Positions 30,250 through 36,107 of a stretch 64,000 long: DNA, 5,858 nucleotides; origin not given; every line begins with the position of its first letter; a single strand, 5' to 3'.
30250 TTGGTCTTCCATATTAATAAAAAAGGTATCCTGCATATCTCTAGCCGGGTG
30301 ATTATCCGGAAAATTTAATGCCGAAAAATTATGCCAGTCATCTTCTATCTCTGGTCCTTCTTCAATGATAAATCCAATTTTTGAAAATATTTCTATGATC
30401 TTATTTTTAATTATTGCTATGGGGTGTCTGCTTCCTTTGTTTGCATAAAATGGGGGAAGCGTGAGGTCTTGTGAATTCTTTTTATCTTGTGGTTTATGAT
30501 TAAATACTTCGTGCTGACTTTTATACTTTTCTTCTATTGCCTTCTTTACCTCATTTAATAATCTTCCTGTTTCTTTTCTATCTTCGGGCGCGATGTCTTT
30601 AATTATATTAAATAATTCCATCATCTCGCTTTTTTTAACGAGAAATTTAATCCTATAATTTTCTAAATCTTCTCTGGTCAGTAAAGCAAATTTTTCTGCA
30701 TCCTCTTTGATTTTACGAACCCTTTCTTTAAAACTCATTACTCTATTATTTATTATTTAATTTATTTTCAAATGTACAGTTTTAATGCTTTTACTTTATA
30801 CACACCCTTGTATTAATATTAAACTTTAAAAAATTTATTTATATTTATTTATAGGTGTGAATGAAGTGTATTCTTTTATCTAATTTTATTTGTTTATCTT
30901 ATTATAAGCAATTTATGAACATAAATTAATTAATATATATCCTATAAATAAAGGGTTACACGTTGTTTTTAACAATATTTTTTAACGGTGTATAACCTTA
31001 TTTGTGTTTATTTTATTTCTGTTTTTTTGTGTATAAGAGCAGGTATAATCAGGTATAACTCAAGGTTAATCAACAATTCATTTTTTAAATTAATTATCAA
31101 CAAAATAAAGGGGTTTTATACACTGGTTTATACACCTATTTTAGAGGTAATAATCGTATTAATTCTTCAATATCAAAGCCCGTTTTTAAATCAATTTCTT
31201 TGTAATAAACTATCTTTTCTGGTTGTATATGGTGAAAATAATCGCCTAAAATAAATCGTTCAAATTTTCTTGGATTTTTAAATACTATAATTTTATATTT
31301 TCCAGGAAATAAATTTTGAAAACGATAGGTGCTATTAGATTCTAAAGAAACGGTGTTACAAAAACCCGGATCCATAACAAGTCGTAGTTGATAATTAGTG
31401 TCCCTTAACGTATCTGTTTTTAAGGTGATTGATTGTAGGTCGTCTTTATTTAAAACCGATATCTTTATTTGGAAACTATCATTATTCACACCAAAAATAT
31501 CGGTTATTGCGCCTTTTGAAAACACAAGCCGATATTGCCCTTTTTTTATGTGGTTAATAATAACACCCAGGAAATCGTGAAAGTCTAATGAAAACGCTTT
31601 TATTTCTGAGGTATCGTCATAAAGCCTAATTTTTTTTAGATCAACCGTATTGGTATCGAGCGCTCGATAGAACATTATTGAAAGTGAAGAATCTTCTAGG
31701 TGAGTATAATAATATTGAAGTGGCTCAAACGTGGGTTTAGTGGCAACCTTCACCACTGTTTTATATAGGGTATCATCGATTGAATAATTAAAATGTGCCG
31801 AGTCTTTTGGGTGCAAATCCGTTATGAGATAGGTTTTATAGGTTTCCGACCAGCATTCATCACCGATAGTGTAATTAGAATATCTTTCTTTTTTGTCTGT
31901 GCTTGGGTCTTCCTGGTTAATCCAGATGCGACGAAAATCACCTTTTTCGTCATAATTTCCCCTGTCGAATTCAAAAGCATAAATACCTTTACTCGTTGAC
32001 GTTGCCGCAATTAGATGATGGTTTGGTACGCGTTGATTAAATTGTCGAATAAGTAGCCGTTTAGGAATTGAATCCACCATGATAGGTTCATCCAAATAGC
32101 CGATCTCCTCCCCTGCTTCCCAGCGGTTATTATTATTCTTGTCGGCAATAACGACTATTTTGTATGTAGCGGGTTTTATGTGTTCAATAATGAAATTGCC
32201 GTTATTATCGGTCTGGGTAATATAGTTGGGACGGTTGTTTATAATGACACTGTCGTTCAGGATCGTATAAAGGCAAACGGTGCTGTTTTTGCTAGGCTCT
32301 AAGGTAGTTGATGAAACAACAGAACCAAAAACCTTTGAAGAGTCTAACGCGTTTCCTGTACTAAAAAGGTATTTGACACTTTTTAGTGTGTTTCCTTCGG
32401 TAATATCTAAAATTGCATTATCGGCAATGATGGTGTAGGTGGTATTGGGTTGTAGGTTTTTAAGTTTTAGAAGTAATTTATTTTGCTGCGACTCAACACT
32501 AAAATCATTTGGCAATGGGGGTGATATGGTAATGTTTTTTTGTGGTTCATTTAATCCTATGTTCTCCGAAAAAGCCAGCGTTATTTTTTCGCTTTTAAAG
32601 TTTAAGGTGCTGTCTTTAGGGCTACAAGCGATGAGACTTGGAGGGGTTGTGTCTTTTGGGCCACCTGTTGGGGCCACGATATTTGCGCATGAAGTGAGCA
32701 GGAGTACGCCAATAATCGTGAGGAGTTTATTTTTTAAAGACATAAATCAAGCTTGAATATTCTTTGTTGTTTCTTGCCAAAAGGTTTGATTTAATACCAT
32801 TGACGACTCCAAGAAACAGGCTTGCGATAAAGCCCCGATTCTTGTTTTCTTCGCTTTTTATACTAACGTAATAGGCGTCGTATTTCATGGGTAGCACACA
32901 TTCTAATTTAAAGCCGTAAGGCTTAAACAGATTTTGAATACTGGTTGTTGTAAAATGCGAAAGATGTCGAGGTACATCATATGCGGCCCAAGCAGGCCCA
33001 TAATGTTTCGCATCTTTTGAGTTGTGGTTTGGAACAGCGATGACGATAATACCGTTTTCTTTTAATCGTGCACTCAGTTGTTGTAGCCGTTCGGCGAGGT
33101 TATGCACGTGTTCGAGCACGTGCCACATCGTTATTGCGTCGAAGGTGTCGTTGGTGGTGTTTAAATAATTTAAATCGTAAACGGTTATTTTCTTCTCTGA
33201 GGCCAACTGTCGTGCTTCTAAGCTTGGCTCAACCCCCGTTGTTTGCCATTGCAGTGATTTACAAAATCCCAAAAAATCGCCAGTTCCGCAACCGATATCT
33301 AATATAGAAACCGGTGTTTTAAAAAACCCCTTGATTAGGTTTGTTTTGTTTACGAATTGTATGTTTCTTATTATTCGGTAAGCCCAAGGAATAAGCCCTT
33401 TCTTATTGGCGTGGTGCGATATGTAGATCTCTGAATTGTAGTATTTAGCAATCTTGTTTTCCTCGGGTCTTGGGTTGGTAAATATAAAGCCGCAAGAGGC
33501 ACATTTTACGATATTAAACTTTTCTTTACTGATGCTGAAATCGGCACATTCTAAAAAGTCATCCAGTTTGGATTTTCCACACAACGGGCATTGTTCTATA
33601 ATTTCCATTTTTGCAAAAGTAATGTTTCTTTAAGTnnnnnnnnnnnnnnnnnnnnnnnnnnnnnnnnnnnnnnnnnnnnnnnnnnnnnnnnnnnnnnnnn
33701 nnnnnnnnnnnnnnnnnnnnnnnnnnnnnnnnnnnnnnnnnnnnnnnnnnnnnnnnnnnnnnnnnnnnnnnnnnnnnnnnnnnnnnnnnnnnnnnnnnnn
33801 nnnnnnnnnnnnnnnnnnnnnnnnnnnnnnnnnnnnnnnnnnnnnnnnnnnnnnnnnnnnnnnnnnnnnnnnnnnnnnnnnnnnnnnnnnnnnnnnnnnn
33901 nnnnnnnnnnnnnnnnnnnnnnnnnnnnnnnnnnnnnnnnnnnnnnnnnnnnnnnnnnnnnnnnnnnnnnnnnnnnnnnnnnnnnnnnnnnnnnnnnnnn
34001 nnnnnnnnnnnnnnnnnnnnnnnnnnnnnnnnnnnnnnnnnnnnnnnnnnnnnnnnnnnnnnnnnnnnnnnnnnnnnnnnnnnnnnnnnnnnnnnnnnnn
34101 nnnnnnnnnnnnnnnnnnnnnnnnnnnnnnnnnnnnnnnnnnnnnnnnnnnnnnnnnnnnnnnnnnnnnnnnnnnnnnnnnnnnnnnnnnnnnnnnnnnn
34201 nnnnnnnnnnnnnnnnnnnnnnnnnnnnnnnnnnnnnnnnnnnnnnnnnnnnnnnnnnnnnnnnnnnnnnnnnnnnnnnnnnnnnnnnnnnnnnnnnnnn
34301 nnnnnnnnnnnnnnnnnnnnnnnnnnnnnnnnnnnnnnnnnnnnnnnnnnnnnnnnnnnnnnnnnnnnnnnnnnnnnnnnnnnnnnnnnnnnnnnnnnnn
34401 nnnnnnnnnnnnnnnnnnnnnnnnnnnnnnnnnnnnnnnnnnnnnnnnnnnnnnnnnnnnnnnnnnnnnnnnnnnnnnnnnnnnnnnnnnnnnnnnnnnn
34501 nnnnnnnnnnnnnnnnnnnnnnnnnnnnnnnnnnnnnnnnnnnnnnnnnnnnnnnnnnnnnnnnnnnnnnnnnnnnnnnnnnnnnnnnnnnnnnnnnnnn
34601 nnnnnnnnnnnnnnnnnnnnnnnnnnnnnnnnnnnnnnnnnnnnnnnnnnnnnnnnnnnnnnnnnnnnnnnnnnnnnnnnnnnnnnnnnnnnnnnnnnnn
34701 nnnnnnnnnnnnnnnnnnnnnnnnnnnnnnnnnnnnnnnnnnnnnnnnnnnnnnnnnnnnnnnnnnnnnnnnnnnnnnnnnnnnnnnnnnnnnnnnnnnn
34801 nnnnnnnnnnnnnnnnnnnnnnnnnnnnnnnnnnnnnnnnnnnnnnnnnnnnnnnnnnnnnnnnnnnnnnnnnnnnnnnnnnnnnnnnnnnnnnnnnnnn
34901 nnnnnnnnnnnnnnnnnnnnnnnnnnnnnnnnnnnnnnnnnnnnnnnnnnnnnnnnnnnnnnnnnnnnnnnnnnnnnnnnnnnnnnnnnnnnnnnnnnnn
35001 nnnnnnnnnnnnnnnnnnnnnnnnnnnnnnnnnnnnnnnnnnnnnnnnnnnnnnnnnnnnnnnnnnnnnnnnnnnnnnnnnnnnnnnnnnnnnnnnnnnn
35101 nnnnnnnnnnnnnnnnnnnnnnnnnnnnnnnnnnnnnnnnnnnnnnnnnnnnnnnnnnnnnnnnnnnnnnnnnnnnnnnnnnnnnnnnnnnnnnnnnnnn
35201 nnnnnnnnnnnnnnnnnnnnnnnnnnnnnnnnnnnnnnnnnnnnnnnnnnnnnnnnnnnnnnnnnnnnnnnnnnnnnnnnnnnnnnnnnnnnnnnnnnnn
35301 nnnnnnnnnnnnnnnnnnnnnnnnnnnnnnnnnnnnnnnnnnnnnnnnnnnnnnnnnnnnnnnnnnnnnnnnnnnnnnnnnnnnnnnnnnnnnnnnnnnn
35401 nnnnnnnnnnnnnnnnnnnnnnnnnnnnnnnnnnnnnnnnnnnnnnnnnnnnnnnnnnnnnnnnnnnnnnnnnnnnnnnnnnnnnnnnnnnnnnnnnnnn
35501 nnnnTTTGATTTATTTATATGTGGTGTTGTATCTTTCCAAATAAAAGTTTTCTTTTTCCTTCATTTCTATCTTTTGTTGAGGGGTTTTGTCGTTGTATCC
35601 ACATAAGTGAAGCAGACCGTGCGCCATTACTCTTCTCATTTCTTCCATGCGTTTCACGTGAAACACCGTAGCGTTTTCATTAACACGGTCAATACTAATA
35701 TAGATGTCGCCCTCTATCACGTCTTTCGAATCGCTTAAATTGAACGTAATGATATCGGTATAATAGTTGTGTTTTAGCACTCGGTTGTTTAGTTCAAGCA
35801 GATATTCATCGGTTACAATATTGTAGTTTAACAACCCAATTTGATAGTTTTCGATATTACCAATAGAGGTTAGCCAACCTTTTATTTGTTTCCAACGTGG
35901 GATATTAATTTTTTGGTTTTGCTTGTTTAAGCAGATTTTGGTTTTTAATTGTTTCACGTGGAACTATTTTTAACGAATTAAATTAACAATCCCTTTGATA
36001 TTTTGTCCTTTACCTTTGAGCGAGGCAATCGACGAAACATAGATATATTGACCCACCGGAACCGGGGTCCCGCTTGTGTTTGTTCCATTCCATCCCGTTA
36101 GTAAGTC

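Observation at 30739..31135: AT-rich 397-bp spacer with five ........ repeats fitting the DnaA-box consensus: candidate oriC near mnmG(gidA)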

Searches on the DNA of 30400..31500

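Call 52: search_rna_families(source=window, start=30400, end=31500, threshold=evalue, max_evalue=1)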
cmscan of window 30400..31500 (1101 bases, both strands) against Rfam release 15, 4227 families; matches with E-value up to 1: 0.
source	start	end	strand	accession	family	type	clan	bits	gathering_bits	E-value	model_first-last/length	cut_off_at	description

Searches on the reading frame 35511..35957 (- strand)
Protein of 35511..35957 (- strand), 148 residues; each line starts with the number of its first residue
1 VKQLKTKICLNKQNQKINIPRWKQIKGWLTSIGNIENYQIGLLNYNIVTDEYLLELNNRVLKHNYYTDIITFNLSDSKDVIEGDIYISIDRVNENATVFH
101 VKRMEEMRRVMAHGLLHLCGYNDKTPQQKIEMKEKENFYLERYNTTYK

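Call 7: search_protein_families(library=ncbifam, proteins=[window:35511-35957:-])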
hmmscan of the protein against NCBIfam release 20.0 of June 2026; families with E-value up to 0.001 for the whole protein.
window:35511-35957:- (148 aa): 2 families
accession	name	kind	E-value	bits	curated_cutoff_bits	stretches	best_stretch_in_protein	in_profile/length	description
TIGR00043.2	TIGR00043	equivalog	9.5e-26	90.2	45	1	13-145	3-144/146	rRNA maturation RNase YbeY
NF010570.0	PRK13963.1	equivalog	1.5e-07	31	274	1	13-133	126-244/261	rRNA maturation RNase YbeY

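Call 8: search_protein_families(library=pfam, proteins=[window:35511-35957:-])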
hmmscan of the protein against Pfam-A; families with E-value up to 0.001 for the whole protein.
window:35511-35957:- (148 aa): 1 family
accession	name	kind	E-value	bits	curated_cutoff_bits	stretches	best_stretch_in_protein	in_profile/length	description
PF02130.23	YbeY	-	1e-23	84.1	25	1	42-142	29-128/129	Endoribonuclease YbeY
